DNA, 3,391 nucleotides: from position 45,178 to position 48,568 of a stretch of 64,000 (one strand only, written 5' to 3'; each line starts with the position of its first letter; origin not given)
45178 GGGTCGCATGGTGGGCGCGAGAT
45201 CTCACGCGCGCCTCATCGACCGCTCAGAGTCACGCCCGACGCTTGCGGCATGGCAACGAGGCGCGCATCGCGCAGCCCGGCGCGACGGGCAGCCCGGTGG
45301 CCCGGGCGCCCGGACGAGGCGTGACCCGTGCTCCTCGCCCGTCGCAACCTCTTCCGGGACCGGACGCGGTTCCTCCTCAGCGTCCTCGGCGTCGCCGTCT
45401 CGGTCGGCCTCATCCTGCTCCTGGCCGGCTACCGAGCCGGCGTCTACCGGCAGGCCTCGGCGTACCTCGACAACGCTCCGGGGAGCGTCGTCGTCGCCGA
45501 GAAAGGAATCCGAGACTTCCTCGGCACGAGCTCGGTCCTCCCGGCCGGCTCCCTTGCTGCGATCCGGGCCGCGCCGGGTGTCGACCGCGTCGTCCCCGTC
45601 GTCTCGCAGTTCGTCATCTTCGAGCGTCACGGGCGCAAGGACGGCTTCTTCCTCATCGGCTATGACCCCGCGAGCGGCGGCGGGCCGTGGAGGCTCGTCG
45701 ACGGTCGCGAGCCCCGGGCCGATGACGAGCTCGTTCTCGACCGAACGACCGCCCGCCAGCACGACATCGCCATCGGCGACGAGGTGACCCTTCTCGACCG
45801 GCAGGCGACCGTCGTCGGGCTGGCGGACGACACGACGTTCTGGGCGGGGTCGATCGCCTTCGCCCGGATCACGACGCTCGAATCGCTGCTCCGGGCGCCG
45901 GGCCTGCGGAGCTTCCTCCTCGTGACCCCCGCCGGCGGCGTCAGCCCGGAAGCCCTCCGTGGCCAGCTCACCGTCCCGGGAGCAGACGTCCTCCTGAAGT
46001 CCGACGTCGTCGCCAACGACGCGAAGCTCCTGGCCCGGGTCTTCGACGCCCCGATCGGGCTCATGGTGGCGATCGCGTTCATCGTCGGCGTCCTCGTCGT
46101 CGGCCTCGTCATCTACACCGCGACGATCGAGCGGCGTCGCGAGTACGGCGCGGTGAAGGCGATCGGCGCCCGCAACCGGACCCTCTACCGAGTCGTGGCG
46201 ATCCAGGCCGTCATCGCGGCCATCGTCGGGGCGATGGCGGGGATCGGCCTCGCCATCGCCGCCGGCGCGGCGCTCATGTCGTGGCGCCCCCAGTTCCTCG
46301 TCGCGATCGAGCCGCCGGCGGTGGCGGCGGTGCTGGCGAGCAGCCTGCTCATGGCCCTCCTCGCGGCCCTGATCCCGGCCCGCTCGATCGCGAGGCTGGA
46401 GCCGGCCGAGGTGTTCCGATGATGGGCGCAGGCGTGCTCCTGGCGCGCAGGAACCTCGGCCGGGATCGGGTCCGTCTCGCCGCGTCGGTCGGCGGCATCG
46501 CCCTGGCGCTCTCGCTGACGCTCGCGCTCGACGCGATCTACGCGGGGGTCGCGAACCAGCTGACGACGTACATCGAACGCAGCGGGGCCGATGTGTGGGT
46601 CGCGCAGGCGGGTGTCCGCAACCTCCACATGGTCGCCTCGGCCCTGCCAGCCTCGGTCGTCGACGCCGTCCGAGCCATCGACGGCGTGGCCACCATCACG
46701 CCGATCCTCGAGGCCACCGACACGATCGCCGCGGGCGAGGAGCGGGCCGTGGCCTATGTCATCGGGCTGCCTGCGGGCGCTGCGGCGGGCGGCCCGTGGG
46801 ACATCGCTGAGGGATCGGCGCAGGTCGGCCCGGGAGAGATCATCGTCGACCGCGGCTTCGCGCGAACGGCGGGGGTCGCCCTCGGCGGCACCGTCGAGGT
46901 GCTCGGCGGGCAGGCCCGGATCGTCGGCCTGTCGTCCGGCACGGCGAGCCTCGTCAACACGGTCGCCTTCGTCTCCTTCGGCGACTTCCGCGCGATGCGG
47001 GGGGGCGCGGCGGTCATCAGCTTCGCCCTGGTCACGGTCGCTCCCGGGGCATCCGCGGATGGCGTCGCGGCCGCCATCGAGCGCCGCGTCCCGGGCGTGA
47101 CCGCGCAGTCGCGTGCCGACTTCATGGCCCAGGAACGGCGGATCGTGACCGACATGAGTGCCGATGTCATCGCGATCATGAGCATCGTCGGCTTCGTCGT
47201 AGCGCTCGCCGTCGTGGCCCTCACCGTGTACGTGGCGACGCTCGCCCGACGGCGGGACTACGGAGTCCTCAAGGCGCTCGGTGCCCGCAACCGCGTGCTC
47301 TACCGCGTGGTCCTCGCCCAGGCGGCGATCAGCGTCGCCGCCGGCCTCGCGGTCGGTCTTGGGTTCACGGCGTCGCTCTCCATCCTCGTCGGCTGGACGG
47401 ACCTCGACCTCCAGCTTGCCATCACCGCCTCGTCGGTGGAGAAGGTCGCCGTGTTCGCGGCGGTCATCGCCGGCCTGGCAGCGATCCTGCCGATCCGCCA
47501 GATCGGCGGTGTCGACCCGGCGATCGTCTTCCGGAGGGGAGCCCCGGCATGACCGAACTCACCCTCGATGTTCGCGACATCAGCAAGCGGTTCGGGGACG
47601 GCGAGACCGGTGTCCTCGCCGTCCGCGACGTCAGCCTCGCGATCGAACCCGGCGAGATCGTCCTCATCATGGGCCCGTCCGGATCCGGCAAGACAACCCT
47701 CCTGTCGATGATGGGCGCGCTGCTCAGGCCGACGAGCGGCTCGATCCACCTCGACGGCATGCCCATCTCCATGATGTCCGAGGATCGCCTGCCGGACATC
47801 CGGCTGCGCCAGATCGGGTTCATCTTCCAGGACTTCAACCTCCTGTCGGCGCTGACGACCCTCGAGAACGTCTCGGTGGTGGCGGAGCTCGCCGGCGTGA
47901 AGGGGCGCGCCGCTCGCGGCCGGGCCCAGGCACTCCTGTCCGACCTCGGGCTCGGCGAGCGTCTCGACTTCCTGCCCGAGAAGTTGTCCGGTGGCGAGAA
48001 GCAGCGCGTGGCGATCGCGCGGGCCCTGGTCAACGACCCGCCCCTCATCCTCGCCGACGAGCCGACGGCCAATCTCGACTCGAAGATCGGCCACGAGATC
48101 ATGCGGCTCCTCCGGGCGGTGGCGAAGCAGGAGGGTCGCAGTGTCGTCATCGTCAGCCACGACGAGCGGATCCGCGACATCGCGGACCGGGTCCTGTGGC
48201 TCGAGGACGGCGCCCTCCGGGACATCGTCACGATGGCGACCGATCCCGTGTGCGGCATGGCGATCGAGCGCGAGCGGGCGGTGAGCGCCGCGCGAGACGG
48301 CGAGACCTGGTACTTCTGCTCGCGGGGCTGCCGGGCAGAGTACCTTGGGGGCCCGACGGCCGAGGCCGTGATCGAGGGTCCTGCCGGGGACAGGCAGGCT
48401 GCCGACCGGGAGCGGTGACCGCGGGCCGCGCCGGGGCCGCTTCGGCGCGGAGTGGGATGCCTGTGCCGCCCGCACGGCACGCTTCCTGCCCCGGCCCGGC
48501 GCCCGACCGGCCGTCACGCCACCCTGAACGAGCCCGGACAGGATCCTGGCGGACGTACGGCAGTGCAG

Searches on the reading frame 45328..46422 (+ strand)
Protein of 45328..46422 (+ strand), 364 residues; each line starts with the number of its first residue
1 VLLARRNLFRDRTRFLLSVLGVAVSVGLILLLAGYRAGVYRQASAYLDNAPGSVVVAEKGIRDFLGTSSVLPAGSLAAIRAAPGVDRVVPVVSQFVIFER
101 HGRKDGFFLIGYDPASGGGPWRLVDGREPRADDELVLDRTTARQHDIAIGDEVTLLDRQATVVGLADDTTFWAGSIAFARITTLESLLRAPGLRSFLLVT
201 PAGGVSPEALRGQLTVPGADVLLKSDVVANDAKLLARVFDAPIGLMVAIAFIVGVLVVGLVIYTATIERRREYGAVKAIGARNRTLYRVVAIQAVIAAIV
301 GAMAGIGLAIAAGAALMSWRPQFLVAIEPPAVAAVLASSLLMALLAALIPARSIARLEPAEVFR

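Call 76: search_protein_families(library=pfam, max_evalue=0.01, proteins=[window:45328-46422:+])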
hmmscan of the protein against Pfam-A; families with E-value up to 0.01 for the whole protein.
window:45328-46422:+ (364 aa): 3 families
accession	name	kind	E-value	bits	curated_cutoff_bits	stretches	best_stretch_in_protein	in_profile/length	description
PF12704.14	MacB_PCD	-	2.9e-17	64.1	27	1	16-215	2-205/207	MacB-like periplasmic core domain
PF02687.27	FtsX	-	8.2e-15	55.4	25.5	1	245-359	2-120/120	FtsX-like permease C-terminal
PF06305.16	LapA_dom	-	0.00038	20.7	28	1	238-275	14-51/64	Lipopolysaccharide assembly protein A domain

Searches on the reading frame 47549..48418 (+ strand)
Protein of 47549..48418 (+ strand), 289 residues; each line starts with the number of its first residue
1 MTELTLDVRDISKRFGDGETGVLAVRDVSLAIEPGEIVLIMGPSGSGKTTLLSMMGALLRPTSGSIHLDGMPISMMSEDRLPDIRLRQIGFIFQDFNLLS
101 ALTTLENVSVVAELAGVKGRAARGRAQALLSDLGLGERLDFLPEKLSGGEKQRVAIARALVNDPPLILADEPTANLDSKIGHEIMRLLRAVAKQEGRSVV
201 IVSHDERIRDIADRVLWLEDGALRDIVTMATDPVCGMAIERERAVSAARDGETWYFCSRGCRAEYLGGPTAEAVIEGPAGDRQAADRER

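Call 76: search_protein_families(library=pfam, max_evalue=0.01, proteins=[window:47549-48418:+])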
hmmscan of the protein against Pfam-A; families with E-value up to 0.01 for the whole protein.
window:47549-48418:+ (289 aa): 16 families
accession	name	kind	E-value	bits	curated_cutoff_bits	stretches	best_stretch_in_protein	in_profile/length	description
PF00005.33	ABC_tran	-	2e-35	122.8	25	1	26-174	2-137/137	ABC transporter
PF04945.19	YHS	-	3e-07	30.8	30.3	1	231-262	2-33/47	YHS domain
PF13304.12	AAA_21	-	5.2e-07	30.5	27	1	137-206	229-300/304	AAA domain, putative AbiEii toxin, Type IV TA system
PF02463.25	SMC_N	-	1.4e-06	28.3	40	1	139-215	130-208/220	RecF/RecN/SMC N terminal domain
PF13555.12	AAA_29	-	2.2e-05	24.5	27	1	29-63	16-50/61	P-loop containing region of AAA domain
PF13191.12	AAA_16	-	0.0001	23.3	32.6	1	34-167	24-104/167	AAA ATPase domain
PF13401.12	AAA_22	-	0.00084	20.1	27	1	36-107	6-33/130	AAA domain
PF06467.20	zf-FCS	-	0.0031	17.7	22.4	1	249-265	23-39/39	MYM-type Zinc finger with FCS sequence motif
PF09818.15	ABC_ATPase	-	0.0034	16.9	23.2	0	30-54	75-98/283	P-loop domain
PF25199.1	nSTAND_NTPase5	-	0.0036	17.6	34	0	34-54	40-60/145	Novel STAND NTPase 5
PF13481.12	AAA_25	-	0.0042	17.2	27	0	32-54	30-52/195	AAA domain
PF13479.12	AAA_24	-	0.0043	17.4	27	0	38-57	5-24/195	AAA domain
PF13476.12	AAA_23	-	0.0066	17.5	27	1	32-55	17-39/201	AAA domain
PF20720.3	nSTAND3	-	0.0085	16.2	27.2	0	32-55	14-37/155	Novel STAND NTPase 3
PF00437.27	T2SSE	-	0.0092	15.1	24.9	0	34-62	141-169/370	Type II/IV secretion system protein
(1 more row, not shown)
